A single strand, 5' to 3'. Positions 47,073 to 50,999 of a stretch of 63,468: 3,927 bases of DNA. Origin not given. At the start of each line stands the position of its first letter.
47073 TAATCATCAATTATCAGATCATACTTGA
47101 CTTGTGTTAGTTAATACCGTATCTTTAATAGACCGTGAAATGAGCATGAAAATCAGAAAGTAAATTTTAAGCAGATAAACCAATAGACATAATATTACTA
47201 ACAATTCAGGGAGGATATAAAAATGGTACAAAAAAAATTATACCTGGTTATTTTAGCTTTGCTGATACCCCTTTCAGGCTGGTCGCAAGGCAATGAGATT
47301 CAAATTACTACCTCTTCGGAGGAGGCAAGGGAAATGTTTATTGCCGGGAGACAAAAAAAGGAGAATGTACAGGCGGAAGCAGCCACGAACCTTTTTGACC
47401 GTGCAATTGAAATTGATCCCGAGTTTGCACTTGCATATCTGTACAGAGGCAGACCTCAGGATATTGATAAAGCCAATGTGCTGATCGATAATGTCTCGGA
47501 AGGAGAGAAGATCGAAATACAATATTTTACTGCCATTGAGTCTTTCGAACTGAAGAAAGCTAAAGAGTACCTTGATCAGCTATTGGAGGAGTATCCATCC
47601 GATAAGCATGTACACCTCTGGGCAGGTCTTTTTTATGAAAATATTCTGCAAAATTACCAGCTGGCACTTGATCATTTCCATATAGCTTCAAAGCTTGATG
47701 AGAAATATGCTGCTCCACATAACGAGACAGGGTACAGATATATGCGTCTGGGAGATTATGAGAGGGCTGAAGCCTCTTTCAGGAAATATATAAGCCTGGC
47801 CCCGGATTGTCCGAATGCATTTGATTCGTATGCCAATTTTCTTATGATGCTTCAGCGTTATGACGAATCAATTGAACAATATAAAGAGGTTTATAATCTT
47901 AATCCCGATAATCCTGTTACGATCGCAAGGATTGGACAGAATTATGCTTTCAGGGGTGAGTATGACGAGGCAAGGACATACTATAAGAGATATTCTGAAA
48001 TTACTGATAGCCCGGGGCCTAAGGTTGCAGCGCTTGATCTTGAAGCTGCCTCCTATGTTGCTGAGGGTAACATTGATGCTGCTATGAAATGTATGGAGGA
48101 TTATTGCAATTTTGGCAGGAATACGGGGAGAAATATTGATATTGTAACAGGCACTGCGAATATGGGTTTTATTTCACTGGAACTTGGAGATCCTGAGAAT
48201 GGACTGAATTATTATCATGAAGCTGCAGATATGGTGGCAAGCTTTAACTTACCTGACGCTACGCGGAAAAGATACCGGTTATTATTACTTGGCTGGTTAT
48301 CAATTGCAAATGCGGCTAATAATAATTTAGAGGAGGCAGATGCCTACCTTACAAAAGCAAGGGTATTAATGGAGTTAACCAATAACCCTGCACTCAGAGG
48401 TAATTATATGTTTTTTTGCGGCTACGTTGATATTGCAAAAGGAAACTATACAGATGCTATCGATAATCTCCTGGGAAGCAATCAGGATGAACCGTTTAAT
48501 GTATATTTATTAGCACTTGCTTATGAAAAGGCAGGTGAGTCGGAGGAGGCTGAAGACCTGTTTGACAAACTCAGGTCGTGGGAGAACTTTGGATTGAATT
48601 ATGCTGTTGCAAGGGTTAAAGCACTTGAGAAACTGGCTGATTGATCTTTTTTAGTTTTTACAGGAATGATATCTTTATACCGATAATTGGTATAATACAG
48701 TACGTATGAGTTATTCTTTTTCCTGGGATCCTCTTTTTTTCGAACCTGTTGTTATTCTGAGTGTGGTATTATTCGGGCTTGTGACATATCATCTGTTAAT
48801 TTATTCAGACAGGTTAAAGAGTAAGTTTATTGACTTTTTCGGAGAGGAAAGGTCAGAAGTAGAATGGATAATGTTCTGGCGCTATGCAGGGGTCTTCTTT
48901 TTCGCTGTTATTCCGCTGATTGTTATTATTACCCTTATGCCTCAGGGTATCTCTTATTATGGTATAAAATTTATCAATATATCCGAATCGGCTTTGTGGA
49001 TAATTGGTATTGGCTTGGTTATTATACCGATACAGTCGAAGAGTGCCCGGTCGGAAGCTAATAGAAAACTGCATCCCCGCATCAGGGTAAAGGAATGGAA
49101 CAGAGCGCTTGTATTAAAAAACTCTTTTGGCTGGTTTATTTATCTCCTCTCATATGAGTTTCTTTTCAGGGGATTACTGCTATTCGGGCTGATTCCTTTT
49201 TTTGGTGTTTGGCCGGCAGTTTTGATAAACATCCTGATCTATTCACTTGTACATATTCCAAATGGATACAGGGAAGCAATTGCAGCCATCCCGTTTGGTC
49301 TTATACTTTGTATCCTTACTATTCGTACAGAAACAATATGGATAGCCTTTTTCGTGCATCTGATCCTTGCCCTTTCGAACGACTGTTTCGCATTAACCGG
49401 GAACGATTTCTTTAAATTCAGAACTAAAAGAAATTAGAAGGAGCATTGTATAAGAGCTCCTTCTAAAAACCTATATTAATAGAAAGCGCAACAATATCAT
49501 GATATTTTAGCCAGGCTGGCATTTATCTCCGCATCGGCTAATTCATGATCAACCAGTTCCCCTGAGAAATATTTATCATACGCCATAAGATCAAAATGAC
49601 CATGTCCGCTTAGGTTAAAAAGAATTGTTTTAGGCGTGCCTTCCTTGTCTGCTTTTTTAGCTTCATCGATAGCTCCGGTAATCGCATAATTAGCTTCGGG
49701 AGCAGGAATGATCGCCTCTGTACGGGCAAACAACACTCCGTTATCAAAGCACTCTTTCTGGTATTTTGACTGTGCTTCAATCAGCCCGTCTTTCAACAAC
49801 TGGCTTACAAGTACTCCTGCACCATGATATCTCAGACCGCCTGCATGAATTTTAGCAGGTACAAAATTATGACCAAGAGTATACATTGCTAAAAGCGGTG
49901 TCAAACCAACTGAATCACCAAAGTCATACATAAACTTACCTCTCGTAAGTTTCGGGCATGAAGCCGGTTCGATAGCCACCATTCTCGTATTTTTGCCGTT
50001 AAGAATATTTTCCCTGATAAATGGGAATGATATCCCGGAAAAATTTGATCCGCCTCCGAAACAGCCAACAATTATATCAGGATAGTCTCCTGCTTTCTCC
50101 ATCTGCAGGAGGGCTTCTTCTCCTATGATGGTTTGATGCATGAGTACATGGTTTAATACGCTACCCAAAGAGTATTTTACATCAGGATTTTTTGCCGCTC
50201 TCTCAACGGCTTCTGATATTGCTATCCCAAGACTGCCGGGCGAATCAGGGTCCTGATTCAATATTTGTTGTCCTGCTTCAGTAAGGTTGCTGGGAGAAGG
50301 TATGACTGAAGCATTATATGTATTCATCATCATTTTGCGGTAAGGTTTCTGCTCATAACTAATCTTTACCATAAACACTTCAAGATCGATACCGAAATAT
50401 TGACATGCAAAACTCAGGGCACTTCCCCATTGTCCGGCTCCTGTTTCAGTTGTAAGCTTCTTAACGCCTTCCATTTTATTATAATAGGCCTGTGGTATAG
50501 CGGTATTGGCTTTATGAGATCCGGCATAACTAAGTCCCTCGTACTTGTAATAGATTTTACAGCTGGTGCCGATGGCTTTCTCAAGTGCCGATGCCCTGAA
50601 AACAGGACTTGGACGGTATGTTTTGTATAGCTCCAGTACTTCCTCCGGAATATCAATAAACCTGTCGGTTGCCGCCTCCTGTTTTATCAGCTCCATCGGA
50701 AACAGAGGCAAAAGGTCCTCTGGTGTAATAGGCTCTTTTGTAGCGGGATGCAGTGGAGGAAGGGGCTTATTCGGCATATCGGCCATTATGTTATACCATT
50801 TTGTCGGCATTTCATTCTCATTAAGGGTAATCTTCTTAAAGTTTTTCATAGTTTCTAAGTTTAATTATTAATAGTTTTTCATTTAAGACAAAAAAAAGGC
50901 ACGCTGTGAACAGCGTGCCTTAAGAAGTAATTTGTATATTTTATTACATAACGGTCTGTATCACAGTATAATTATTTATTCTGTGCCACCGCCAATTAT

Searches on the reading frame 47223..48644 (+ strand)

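Call 8: search_protein_families(library=ncbifam, proteins=[window:47223-48644:+])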
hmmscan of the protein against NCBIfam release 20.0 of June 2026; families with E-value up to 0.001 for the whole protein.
window:47223-48644:+ (473 aa): 14 families
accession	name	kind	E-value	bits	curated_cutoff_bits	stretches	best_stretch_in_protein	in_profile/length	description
NF040959.1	MamA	equivalog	7.2e-17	61.5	200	1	110-261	53-203/204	magnetosome protein MamA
TIGR02521.1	type_IV_pilW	equivalog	2.8e-15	56.5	154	1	106-271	43-206/234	type IV pilus biogenesis/stability protein PilW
TIGR02917.1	PEP_TPR_lipo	equivalog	4.1e-15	54.7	312.2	1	45-292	169-421/899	XrtA/PEP-CTERM system TPR-repeat protein PrsT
TIGR04510.1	mod_pep_cyc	subfamily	5.4e-13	48.3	400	1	27-450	390-785/814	putative peptide modification system cyclase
TIGR02552.1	LcrH_SycD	equivalog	2.5e-11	43.4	104.8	2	169-272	24-126/136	SycD/LcrH family type III secretion system chaperone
TIGR02795.1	tol_pal_ybgF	equivalog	8.2e-09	36.1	90.1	1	167-256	6-101/119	tol-pal system protein YbgF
TIGR00990.1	3a0801s09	subfamily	1.8e-07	30.2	757.25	1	106-229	377-499/615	mitochondrial import receptor subunit TOM70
NF033762.1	social_mot_Tgl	equivalog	1.8e-06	27.5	225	1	153-331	21-193/252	social motility TPR repeat lipoprotein Tgl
NF052415.1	T3SS_chap_SctY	equivalog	4.9e-06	27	70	0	170-257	13-103/106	type III secretion apparatus assembly chaperone SctY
NF052400.1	M48_BAM_BepA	equivalog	0.00013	20.9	570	0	172-291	316-432/483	beta-barrel assembly-enhancing protease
NF008391.2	PRK11189.1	equivalog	0.00015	21.4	250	1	159-257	61-159/297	lipoprotein NlpI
NF033920.0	C39_PA2778_fam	equivalog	0.00041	19.8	150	0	102-193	160-254/255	PA2778 family cysteine peptidase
NF011886.0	PRK15359.1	equivalog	0.00046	20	146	0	169-255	30-116/144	type III secretion system chaperone protein SscB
NF002725.1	PRK02603.1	equivalog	0.00057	19.9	143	0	213-251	88-126/173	photosystem I assembly protein Ycf3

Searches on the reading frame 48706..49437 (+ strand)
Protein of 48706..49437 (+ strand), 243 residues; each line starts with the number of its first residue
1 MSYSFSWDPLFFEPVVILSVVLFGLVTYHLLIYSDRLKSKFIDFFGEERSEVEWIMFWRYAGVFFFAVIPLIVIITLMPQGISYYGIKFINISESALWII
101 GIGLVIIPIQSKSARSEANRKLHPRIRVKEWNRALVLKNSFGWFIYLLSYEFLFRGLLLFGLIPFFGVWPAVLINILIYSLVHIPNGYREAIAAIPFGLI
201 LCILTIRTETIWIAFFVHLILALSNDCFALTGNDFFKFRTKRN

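Call 8: search_protein_families(library=ncbifam, proteins=[window:48706-49437:+])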
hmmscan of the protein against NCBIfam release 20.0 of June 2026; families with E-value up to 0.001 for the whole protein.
window:48706-49437:+ (243 aa): 2 families
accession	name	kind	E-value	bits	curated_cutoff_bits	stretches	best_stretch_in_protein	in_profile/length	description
NF040590.1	CPBP_Pyro_MrtA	exception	1.6e-09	38.3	200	1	54-224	22-187/194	CPBP family archaeomyxosortase MrtA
NF041647.1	ABC_perm_CPBP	equivalog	1.3e-06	27.5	435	1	150-220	557-625/636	ABC transporter permease subunit/CPBP intramembrane protease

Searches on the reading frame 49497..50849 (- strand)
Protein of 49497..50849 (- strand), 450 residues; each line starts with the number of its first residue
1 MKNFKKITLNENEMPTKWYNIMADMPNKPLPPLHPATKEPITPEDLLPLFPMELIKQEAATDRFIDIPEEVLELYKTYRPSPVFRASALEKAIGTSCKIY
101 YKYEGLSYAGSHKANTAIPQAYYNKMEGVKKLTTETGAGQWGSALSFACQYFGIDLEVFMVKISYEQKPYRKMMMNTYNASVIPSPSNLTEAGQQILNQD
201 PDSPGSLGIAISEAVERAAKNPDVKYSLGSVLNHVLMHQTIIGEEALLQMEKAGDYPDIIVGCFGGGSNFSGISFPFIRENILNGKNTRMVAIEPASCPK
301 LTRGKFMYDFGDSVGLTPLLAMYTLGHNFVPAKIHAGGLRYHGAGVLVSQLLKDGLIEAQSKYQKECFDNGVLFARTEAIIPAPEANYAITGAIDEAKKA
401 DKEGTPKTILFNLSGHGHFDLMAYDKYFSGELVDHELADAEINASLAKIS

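Call 8: search_protein_families(library=ncbifam, proteins=[window:49497-50849:-])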
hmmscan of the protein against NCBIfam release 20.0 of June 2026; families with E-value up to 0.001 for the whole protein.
window:49497-50849:- (450 aa): 14 families
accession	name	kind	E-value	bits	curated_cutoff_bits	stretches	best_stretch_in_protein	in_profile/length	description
NF009057.0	PRK12391.1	equivalog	8.1e-216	716.7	366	1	5-442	4-440/441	TrpB-like pyridoxal phosphate-dependent enzyme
TIGR01415.1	trpB_rel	hypoth_equivalog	1.3e-186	620.4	518.85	1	14-430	1-418/419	TrpB-like pyridoxal phosphate-dependent enzyme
NF010376.0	PRK13803.1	equivalog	1e-40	140.2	819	1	64-429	245-596/600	bifunctional phosphoribosylanthranilate isomerase/tryptophan synthase subunit beta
TIGR00263.1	trpB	equivalog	1.4e-38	133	392.45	1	61-423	32-380/385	tryptophan synthase subunit beta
NF010375.0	PRK13802.1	equivalog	2.8e-27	95.2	1386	1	69-443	313-687/695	bifunctional indole-3-glycerol phosphate synthase/tryptophan synthase subunit beta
NF004996.0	PRK06381.1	equivalog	1.4e-10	40.7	266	1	80-194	13-124/319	threonine synthase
TIGR02079.1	THD1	equivalog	2.4e-08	33.2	440.55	0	78-174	14-108/410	threonine ammonia-lyase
NF006390.0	PRK08639.1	equivalog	3.8e-08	32.7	421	1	66-173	11-116/418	threonine ammonia-lyase IlvA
NF006094.0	PRK08246.1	subfamily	7.6e-07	28.8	331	1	77-303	20-208/310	serine/threonine dehydratase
NF045641.2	BHydaspDhtseBhcB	equivalog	1.1e-05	24.7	550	1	80-196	20-130/312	beta-hydroxyaspartate dehydratase BhcB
NF005147.0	PRK06608.1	equivalog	1.5e-05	23.9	380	1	78-185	22-125/339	serine/threonine dehydratase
NF005292.0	PRK06815.1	equivalog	3e-05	23.2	371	1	76-184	17-120/320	threonine/serine dehydratase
TIGR03945.1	PLP_SbnA_fam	equivalog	0.00079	18.6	349.95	0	94-180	18-105/304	2,3-diaminopropionate biosynthesis protein SbnA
NF006389.0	PRK08638.1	equivalog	0.00081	18.4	453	0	66-192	13-134/333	bifunctional threonine ammonia-lyase/L-serine ammonia-lyase TdcB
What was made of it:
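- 49497..50849 (-): The regulated gene, a stand-alone trpB2 (TrpB-like PLP enzyme, 450 aa). NF009057 at 716.7 bits and TIGR01415 at 620.4 bits (call 8).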

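Call 10: find_related_loci(query=window:49497-50849:-, collection=genome_contigs, flank=4000)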
Query window:49497-50849:- (450 aa) in genome_contigs; peptide patterns used: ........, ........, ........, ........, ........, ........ (x = any residue, [..] = any of these).
600 stretches matched a pattern (row limit reached: there are more); 596 encode a relative of the query (tblastn E <= 1e-3); the best 80 are kept; 80 distinct loci.
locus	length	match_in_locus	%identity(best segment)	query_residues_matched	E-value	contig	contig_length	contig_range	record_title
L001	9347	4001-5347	83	1-449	0e+0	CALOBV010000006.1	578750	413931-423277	MAG: uncultured Marinilabiliaceae bacterium isolate HOU_bin.0183 genome assembly, contig: contig_14117, whole genome sho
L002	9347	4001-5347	82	1-449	0e+0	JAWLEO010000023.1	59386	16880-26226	MAG: Bacteroidales bacterium isolate 20BLK6-1.bin.66 NODE_351_length_59386_cov_6.165584, whole genome shotgun sequence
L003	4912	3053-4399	80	1-449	0e+0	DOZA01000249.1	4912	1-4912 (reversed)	MAG TPA_asm: Bacteroidales bacterium isolate UBA9300 contig_205631, whole genome shotgun sequence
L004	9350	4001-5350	78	1-450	0e+0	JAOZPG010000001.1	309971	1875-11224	MAG: Bacteroidales bacterium isolate GMC4.metabat2.18 GMC4_5_length_309971_cov_16.364183, whole genome shotgun sequence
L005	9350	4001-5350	76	1-450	0e+0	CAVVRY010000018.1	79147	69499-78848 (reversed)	MAG: uncultured Bacteroidales bacterium isolate MFD03804.bin.1.166 genome assembly, contig: contig_77405, whole genome s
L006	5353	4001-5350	75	1-450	0e+0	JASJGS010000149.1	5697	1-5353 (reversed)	MAG: Bacteroidales bacterium isolate ChS5.bin.2 ChesSed_k141_462257, whole genome shotgun sequence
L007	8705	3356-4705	78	1-450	0e+0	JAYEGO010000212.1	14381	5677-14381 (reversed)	MAG: Bacteroidota bacterium isolate MAG244 MAG244_212, whole genome shotgun sequence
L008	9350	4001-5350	77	1-450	0e+0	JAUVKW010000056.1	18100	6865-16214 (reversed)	MAG: Bacteroidota bacterium isolate CSMAG_490 CSMAG_490_k141_198523_length_18100_cov_12.0000, whole genome shotgun seque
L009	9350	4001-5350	74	1-450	0e+0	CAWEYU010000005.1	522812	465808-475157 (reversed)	MAG: uncultured Bacteroidales bacterium isolate MFD05942.bin.1.356 genome assembly, contig: contig_21587, whole genome s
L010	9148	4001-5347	75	1-449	0e+0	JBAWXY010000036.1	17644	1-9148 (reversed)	MAG: Bacteroidota bacterium isolate ELA075 MAG075_36, whole genome shotgun sequence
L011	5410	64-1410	74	1-449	0e+0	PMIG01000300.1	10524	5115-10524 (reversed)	MAG: Bacteroidales bacterium isolate fen_958 73.20120600_E3D.83_contig_21591, whole genome shotgun sequence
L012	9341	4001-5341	74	1-447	0e+0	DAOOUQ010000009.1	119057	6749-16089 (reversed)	MAG TPA_asm: Bacteroidales bacterium isolate AMR_MDS_2463 NODE_72_length_119057_cov_11.717425, whole genome shotgun sequ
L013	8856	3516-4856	74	1-447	0e+0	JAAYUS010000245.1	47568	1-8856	MAG: Bacteroidales bacterium isolate AS27yjCOA_179 137267_AS27, whole genome shotgun sequence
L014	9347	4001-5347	73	1-449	0e+0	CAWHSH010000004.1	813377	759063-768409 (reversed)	MAG: uncultured Bacteroidales bacterium isolate MFD05942.bin.1.149 genome assembly, contig: contig_21811, whole genome s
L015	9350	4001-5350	72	1-450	0e+0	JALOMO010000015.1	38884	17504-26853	MAG: Bacteroidales bacterium isolate Prado053 scaffold_700, whole genome shotgun sequence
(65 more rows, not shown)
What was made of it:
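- On Rfam RF01692 Bacteroid-trp: The host is inferred as Bacteroidales-like from the TrpB2 relatives (call 10) and the TAnnTTTG box.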

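Call 36: find_encoding_contigs(protein=window:49497-50849:-, flank=6000, max_places=4)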
Protein window:49497-50849:- (450 aa): 2 contigs read that carry it; 2 places shown.
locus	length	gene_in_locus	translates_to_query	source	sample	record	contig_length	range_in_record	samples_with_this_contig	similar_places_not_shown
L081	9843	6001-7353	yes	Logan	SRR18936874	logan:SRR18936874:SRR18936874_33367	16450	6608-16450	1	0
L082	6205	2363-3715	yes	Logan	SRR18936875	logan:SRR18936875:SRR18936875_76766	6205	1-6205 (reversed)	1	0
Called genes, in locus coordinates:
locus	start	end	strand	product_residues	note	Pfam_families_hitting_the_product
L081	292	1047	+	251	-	PF04397:LytTR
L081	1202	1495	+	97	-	-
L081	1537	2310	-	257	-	PF02353:CMAS, PF01209:Ubie_methyltran, PF05175:MTS, PF13489:Methyltransf_23, PF13847:Methyltransf_31, PF08241:Methyltransf_11, PF08242:Methyltransf_12, PF13649:Methyltransf_25, +1 more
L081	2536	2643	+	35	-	-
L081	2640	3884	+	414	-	PF00246:Peptidase_M14, PF24827:AstE_AspA_cat (faint)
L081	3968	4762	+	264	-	PF03976:PPK2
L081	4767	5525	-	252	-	PF04893:Yip1 (weak)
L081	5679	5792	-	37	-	-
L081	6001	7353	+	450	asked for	PF00291:PALP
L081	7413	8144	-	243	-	PF02517:Rce1-like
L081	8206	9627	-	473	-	PF23914:TPR_CcmH_CycH (faint), PF13174:TPR_6 (faint), PF21033:RMD1-3 (faint), PF00515:TPR_1 (faint), PF07719:TPR_2 (faint), PF13176:TPR_7 (faint), PF13432:TPR_16 (weak), PF13424:TPR_12 (weak), +6 more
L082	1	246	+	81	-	?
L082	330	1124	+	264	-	PF03976:PPK2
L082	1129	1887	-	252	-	PF04893:Yip1 (weak)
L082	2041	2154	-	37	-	-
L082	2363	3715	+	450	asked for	PF00291:PALP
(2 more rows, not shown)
